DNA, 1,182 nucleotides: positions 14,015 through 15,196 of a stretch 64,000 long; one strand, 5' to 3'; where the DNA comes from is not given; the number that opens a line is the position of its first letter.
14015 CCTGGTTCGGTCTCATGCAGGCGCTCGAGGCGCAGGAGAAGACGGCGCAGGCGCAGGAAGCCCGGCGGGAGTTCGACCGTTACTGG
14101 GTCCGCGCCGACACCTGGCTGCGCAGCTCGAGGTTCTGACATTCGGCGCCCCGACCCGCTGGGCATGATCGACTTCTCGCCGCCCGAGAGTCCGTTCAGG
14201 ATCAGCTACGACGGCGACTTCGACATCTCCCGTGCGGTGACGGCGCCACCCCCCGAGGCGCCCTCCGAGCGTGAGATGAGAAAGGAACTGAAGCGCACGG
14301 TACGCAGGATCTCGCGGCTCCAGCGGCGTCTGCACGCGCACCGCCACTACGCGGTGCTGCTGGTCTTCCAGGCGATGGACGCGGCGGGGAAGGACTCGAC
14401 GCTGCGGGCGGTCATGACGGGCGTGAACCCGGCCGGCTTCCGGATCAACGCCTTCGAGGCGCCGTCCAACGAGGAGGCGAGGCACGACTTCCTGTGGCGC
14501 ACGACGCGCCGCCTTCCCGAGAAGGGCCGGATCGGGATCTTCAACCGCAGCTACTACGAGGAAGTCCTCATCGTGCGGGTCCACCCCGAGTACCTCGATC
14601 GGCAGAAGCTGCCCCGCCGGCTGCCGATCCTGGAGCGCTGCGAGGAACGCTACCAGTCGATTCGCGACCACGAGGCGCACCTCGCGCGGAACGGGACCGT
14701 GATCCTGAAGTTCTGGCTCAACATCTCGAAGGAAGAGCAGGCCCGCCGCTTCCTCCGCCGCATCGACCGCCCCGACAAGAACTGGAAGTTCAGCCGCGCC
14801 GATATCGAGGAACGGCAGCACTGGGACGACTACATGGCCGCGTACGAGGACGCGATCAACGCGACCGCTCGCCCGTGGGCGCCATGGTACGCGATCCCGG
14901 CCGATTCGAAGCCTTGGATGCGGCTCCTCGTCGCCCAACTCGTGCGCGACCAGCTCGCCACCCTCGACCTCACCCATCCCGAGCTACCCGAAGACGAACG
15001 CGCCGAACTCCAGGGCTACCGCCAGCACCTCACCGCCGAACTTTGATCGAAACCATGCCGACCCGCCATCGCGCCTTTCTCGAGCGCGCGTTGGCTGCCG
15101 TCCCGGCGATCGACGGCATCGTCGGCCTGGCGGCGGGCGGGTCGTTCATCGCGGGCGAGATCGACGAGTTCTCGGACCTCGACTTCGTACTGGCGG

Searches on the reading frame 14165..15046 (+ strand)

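Call 63: search_protein_families(library=pfam, proteins=[window:14165-15046:+], max_evalue=0.00001)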
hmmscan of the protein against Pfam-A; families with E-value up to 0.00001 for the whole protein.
window:14165-15046:+ (293 aa): 1 family
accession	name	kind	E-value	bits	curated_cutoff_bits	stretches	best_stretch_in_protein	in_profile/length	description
PF03976.20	PPK2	-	1e-61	208.9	22.3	1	34-266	3-223/229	Polyphosphate kinase 2 (PPK2)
